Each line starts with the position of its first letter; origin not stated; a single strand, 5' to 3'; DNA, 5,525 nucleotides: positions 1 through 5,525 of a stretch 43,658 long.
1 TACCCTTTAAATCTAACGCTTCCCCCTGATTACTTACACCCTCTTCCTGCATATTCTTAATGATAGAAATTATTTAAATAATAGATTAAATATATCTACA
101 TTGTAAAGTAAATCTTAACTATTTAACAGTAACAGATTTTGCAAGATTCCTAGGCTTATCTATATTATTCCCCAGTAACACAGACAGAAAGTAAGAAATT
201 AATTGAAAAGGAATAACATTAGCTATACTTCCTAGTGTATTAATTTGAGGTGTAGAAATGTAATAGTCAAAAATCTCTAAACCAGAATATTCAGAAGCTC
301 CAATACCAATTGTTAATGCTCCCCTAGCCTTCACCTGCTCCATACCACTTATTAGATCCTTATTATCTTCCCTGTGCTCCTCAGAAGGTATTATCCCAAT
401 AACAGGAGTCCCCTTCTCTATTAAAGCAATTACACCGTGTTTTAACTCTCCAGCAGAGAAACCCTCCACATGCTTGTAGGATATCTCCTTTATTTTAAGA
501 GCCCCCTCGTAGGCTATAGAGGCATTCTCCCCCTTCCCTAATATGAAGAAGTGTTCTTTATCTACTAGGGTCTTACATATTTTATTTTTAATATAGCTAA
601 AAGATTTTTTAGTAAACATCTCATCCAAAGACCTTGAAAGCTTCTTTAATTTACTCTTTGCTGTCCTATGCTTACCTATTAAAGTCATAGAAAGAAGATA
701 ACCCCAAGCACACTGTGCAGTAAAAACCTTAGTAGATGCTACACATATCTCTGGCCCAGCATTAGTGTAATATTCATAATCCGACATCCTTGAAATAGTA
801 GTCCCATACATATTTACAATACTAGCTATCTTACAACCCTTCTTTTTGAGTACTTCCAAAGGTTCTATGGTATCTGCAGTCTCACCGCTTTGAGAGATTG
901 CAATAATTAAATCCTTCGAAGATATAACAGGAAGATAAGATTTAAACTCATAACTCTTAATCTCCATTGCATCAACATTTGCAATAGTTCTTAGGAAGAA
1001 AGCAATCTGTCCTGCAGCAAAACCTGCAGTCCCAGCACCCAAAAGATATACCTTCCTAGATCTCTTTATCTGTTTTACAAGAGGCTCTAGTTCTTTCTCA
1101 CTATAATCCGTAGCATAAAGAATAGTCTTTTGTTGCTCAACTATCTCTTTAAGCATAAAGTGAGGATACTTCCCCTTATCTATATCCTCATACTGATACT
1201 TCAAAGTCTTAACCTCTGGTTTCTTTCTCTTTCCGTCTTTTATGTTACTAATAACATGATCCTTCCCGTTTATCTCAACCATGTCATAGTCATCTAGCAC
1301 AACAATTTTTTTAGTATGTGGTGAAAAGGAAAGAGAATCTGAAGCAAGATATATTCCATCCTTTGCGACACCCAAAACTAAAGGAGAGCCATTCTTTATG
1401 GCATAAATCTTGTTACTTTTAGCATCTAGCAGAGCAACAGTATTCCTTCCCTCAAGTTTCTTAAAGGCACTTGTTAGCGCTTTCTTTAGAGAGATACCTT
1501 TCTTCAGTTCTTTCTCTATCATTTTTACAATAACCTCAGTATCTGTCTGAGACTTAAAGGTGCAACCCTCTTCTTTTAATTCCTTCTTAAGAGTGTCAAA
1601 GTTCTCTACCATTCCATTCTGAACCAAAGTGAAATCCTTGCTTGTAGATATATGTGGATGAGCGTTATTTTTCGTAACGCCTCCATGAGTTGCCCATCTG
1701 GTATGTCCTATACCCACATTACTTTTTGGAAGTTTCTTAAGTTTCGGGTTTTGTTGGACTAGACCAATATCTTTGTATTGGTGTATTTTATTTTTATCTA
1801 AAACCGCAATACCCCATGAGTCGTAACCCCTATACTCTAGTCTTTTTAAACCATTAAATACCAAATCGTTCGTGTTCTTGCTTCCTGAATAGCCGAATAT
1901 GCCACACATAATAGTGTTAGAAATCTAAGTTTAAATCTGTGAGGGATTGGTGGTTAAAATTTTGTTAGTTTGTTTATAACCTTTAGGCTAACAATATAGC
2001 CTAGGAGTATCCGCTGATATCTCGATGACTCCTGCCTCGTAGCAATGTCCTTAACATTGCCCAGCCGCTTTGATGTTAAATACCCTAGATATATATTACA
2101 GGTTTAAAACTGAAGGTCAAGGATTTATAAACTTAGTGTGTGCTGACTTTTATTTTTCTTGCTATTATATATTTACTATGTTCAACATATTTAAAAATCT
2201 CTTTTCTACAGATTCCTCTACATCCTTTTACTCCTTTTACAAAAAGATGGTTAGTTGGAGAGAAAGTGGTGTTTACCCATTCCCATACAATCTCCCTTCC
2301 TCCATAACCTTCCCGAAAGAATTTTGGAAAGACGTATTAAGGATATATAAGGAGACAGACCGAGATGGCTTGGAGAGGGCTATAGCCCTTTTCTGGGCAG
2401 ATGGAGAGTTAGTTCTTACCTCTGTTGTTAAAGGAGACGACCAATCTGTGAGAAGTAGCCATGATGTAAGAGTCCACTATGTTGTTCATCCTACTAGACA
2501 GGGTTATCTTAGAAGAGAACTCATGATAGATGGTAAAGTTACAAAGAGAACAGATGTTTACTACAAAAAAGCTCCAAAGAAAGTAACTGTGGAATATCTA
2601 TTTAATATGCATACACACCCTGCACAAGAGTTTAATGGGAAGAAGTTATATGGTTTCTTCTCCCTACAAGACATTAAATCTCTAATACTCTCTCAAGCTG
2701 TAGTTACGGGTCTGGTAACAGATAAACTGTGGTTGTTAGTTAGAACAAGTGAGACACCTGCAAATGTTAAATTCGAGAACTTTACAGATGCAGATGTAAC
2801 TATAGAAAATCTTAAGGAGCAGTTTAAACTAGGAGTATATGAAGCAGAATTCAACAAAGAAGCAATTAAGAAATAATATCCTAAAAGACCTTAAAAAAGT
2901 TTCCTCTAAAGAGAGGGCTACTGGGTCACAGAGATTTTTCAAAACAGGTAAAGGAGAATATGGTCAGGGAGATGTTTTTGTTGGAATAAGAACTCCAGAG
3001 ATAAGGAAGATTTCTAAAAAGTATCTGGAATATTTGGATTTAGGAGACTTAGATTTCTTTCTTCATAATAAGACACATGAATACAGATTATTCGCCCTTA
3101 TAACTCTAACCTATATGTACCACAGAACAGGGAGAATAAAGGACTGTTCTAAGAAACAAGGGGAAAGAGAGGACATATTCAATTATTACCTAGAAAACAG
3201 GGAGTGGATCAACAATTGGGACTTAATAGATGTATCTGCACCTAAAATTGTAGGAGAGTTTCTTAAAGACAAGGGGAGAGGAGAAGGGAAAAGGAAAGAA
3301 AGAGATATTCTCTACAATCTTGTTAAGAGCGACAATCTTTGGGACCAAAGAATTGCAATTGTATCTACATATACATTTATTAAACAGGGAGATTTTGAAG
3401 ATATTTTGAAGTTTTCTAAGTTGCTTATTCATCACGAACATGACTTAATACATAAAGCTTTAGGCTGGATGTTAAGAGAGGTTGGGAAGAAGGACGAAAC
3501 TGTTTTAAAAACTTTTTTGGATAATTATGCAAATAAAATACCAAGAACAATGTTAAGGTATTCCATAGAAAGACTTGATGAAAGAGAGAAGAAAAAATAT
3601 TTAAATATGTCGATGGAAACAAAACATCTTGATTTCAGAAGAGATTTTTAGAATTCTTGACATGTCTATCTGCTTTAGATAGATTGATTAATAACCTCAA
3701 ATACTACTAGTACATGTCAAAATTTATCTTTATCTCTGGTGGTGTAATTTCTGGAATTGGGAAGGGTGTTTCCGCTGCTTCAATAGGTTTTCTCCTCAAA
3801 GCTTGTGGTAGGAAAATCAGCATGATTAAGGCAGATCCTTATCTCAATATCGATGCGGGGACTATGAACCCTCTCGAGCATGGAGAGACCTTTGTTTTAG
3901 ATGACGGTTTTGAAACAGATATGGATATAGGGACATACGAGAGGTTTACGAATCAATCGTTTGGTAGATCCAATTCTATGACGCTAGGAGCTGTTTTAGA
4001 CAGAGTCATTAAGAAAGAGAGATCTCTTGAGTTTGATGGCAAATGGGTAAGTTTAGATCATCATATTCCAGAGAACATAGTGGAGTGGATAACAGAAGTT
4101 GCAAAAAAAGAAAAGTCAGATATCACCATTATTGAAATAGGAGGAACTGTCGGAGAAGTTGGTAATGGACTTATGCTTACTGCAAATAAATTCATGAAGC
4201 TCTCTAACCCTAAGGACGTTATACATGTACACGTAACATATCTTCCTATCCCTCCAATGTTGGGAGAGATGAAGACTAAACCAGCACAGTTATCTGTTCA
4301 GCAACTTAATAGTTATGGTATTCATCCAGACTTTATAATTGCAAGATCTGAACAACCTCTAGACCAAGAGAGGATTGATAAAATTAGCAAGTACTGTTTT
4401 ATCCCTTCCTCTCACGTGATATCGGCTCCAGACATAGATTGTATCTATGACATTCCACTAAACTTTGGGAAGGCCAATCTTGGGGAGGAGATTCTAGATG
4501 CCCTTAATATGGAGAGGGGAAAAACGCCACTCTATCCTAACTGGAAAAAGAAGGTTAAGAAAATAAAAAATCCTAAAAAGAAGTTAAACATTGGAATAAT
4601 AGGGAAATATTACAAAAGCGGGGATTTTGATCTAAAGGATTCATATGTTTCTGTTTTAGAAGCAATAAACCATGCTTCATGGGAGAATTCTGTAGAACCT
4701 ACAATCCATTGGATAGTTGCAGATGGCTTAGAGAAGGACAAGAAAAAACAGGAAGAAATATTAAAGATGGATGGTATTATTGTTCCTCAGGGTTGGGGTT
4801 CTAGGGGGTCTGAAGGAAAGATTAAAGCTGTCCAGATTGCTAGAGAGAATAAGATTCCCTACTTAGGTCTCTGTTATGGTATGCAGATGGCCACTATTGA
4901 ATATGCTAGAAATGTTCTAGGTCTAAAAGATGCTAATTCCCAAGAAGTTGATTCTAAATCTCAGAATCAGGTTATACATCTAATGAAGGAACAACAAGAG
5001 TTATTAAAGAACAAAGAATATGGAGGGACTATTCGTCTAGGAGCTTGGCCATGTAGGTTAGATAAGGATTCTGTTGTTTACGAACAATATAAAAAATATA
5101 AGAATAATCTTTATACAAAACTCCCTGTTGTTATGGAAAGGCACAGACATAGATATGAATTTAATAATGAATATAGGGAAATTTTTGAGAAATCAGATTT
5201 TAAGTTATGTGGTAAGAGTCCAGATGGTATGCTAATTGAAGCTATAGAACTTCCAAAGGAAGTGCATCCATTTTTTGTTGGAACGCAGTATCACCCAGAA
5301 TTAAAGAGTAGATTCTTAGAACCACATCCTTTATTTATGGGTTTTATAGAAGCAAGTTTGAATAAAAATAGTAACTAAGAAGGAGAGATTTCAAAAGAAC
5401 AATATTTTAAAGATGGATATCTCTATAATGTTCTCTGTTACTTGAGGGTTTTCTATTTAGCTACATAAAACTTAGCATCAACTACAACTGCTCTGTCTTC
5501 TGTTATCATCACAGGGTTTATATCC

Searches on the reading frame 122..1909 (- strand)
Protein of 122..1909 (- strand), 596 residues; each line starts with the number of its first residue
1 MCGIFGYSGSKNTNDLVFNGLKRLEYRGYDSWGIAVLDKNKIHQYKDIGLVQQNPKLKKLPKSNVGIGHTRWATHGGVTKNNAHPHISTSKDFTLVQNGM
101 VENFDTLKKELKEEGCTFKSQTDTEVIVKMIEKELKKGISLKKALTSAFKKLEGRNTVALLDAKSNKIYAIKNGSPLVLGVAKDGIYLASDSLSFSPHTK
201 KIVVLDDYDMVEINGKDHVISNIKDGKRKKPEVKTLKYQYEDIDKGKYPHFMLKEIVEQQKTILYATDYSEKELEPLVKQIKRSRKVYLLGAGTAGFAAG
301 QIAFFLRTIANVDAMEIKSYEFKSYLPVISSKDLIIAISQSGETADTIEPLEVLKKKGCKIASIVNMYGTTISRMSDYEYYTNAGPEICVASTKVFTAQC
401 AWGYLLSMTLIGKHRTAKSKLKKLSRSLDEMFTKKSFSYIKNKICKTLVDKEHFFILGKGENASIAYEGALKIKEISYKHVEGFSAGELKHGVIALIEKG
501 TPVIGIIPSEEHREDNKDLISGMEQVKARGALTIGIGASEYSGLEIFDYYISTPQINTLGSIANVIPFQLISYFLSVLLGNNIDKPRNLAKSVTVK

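Call 22: search_protein_families(library=pfam, proteins=[window:122-1909:-], max_evalue=0.001)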
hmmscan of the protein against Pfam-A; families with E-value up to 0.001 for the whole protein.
window:122-1909:- (596 aa): 5 families
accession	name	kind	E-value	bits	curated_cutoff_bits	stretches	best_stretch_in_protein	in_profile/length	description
PF01380.27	SIS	-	5.3e-49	165.8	25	2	281-406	2-128/131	SIS domain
PF13522.11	GATase_6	-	2.4e-19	70.1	27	1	63-191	10-130/130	Glutamine amidotransferase domain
PF13537.11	GATase_7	-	9.8e-16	58.3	25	1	79-191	9-117/123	Glutamine amidotransferase domain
PF13230.11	GATase_4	-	0.0001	21.8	23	1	1-140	1-146/272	Glutamine amidotransferases class-II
PF13580.11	SIS_2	-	0.00014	22.4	27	0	329-364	101-136/138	SIS domain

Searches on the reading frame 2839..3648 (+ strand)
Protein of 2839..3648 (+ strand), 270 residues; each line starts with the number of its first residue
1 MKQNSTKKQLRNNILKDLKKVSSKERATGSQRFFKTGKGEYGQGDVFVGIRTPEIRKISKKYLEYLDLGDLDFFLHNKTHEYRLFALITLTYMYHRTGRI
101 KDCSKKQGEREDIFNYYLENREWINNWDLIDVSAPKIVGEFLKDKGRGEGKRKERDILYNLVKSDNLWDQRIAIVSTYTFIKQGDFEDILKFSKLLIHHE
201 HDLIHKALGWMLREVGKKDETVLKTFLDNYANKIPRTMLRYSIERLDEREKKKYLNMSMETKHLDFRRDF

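Call 22: search_protein_families(library=pfam, proteins=[window:2839-3648:+], max_evalue=0.001)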
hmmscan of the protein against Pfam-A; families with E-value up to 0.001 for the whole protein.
window:2839-3648:+ (270 aa): 1 family
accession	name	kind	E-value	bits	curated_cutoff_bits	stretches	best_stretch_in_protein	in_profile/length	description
PF08713.17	DNA_alkylation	-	1e-57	195.7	21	1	14-246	1-213/213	DNA alkylation repair enzyme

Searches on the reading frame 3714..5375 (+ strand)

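Call 22: search_protein_families(library=pfam, proteins=[window:3714-5375:+], max_evalue=0.001)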
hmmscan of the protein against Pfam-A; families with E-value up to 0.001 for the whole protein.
window:3714-5375:+ (554 aa): 4 families
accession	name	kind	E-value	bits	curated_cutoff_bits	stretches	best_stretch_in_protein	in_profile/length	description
PF06418.20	CTP_synth_N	-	4.5e-93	311.9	26.1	1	3-266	1-265/265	CTP synthase N-terminus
PF00117.34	GATase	-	3.2e-32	112.2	22.8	1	307-546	2-189/190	Glutamine amidotransferase class-I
PF07722.19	Peptidase_C26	-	9.5e-06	26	20.5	1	373-529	98-219/219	Peptidase C26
PF01656.29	CbiA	-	0.00031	21.1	25.4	1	13-138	8-54/125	CobQ/CobB/MinD/ParA nucleotide binding domain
